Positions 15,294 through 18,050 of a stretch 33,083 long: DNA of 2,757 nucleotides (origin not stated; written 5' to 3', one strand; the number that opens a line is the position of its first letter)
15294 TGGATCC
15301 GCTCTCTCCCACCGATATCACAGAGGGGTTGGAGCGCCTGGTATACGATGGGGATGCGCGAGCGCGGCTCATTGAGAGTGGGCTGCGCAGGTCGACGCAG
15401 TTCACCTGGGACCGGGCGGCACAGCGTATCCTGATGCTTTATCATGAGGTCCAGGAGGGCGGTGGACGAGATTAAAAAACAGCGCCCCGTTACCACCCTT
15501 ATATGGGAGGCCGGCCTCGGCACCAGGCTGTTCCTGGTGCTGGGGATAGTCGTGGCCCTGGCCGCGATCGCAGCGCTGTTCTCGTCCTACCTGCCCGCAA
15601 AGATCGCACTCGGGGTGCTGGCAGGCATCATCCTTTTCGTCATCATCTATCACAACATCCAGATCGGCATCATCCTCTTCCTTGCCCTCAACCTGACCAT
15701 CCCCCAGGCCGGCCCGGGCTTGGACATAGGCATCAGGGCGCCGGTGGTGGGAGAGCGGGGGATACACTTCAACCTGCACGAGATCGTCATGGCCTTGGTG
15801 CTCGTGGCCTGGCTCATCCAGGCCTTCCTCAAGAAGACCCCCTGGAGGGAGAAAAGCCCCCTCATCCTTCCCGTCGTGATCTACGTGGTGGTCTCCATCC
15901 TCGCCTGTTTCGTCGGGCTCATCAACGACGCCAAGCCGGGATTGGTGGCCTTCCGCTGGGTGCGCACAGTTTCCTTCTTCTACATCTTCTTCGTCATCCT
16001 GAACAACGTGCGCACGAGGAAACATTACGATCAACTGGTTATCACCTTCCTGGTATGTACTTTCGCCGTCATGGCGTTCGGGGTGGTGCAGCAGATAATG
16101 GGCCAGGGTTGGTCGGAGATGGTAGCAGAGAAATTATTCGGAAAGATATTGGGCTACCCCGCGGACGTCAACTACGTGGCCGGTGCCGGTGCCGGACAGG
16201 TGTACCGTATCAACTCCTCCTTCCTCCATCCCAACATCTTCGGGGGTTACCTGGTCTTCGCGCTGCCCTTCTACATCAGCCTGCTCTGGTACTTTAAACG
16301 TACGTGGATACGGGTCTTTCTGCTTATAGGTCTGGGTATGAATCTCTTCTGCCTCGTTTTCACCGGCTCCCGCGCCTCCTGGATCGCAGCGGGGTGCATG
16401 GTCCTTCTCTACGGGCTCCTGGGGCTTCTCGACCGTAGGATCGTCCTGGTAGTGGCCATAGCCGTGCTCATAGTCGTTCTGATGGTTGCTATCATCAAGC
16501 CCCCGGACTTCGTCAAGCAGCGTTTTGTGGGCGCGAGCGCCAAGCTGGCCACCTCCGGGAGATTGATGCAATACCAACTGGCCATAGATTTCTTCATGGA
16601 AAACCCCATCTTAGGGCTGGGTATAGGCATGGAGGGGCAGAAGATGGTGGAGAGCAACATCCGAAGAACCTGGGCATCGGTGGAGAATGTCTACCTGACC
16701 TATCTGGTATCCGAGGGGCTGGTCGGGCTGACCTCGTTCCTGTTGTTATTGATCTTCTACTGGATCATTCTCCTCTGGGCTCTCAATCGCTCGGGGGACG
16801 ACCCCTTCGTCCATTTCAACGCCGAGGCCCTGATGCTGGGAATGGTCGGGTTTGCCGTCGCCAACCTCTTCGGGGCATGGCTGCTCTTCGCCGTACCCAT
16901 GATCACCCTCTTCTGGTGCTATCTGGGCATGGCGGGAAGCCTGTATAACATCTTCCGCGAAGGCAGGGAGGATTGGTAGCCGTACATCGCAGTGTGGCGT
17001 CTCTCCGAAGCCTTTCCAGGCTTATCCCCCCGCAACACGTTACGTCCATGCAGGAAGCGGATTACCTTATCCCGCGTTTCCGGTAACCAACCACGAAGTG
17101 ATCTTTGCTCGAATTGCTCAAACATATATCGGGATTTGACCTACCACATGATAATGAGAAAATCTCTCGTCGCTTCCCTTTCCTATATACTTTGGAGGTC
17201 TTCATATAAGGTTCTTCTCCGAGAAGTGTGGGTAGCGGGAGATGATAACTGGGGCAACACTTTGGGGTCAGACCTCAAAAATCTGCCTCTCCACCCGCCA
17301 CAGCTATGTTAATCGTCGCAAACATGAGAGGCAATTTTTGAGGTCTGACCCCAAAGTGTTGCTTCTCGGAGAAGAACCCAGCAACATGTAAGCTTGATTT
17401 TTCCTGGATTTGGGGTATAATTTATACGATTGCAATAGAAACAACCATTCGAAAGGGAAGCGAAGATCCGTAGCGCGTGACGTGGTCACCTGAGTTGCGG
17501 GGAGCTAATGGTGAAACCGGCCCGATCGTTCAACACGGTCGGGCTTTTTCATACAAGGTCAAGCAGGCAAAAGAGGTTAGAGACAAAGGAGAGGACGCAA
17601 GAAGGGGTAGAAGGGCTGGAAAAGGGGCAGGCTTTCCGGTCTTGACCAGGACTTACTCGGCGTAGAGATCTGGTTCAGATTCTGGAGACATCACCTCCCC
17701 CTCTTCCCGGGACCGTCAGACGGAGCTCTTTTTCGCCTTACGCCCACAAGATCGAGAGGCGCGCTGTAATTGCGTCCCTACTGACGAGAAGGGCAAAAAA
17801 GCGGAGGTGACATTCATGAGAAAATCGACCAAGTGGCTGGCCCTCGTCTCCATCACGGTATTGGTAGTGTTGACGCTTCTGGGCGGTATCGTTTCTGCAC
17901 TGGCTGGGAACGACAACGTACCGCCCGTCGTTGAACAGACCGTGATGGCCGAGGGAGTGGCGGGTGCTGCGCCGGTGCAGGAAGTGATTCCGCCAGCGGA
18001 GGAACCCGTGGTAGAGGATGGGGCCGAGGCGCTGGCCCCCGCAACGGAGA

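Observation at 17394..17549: Promoter, structured RNA and intrinsic terminator upstream of the LPXTG adhesin: candidate riboswitch or sRNA of unassigned class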

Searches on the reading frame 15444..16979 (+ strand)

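Call 10: search_protein_families(library=pfam, proteins=[window:15444-16979:+])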
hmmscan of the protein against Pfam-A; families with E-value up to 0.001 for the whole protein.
window:15444-16979:+ (511 aa): 1 family
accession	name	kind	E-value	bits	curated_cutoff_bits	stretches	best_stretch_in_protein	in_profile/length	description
PF04932.20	Wzy_C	-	1.3e-15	57.9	31.7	1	300-433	6-149/149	O-Antigen ligase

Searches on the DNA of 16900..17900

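Call 5: search_rna_families(source=window, start=17150, end=17900, threshold=evalue, max_evalue=10, show_alignments=3)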
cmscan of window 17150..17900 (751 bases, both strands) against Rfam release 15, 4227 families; matches with E-value up to 10: 8.
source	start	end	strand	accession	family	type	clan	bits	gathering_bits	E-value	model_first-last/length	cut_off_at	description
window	17447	17531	+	RF01786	c-di-GMP-II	Cis-reg; riboswitch;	CL00127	57.7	53.5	4.1e-12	1-84/84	no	Cyclic di-GMP-II riboswitch aptamer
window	17252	17364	-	RF04124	MIR8565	Gene; miRNA;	-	42.6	136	3.6e-06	1-154/154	no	MIR8565 microRNA precursor family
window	17253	17362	+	RF03987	MIR6136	Gene; miRNA;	-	42.3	99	2.8e-06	1-105/105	no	MIR6136 microRNA precursor family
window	17254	17362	-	RF03255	mir-2188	Gene; miRNA;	-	27.1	60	0.0034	1-78/78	no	mir-2188 microRNA precursor family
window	17254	17362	-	RF03694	mir-266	Gene; miRNA;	-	25.1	80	0.022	1-83/83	no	mir-266 microRNA precursor family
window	17252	17364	+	RF03694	mir-266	Gene; miRNA;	-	24.5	80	0.03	1-83/83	no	mir-266 microRNA precursor family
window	17401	17469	+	RF02615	BSR0626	Gene; sRNA;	-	14.9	155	7.2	1-128/128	no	Brucella sRNA 0626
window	17271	17345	-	RF04143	MIR869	Gene; miRNA;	-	10.1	330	8.1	1-298/298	no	MIR869 microRNA precursor family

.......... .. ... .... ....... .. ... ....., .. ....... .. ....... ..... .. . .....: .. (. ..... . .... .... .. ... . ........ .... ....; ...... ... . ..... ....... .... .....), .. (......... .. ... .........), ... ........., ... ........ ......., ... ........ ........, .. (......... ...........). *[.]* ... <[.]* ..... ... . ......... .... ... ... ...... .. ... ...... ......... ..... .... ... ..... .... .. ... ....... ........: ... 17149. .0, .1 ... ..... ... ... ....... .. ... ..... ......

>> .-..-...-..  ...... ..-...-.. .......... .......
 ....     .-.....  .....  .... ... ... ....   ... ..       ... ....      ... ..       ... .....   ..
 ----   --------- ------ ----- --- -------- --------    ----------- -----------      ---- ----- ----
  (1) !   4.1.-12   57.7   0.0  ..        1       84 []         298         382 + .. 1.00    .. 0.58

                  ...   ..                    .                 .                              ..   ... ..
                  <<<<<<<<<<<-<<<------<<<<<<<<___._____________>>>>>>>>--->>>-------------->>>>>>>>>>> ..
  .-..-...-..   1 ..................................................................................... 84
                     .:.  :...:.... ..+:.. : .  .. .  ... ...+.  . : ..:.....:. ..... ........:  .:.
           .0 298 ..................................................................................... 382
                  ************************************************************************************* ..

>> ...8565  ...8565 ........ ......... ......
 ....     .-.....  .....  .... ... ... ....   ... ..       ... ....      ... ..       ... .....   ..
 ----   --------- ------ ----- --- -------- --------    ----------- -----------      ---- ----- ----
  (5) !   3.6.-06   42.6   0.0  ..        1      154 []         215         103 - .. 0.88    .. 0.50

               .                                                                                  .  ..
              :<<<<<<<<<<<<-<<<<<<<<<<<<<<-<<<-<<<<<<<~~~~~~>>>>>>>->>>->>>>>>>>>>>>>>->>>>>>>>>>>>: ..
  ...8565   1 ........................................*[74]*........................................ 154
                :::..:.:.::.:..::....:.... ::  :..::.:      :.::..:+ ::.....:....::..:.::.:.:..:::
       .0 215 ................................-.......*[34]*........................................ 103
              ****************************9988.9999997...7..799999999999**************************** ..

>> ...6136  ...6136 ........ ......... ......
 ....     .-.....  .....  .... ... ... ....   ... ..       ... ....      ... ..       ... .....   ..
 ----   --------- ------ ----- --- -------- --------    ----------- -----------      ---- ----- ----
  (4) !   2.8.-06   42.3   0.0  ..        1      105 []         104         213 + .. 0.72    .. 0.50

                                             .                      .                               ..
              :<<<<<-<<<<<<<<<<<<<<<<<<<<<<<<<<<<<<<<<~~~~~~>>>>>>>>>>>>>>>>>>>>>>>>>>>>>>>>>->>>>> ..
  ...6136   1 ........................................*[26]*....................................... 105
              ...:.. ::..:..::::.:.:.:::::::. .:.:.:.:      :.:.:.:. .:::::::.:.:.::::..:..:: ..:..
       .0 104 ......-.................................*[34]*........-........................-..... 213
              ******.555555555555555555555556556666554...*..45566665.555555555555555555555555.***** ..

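Call 13: search_rna_families(source=window, start=16900, end=17300, threshold=evalue, max_evalue=10, show_alignments=2)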
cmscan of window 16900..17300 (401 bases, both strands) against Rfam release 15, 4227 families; matches with E-value up to 10: 4.
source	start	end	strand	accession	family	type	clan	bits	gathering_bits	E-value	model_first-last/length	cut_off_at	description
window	17176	17233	-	RF01623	ceN23-1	Gene; sRNA;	-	18.1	40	1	1-100/100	no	Caenorhabditis sRNA ceN23-1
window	17128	17227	+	RF00565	SCARNA3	Gene; snRNA; snoRNA; scaRNA;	CL00018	15.4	47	1.8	1-141/141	no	Small Cajal body specific RNA 3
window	17243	17294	-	RF01890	lincRNA-p21_2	Gene; lncRNA;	-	13.2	70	6.1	1-52/52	no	LincRNA-p21 conserved region 2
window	17093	17170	+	RF01194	sn2903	Gene; snRNA; snoRNA; CD-box;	CL00066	12.3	50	9.7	1-91/91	no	Small nucleolar RNA sn2903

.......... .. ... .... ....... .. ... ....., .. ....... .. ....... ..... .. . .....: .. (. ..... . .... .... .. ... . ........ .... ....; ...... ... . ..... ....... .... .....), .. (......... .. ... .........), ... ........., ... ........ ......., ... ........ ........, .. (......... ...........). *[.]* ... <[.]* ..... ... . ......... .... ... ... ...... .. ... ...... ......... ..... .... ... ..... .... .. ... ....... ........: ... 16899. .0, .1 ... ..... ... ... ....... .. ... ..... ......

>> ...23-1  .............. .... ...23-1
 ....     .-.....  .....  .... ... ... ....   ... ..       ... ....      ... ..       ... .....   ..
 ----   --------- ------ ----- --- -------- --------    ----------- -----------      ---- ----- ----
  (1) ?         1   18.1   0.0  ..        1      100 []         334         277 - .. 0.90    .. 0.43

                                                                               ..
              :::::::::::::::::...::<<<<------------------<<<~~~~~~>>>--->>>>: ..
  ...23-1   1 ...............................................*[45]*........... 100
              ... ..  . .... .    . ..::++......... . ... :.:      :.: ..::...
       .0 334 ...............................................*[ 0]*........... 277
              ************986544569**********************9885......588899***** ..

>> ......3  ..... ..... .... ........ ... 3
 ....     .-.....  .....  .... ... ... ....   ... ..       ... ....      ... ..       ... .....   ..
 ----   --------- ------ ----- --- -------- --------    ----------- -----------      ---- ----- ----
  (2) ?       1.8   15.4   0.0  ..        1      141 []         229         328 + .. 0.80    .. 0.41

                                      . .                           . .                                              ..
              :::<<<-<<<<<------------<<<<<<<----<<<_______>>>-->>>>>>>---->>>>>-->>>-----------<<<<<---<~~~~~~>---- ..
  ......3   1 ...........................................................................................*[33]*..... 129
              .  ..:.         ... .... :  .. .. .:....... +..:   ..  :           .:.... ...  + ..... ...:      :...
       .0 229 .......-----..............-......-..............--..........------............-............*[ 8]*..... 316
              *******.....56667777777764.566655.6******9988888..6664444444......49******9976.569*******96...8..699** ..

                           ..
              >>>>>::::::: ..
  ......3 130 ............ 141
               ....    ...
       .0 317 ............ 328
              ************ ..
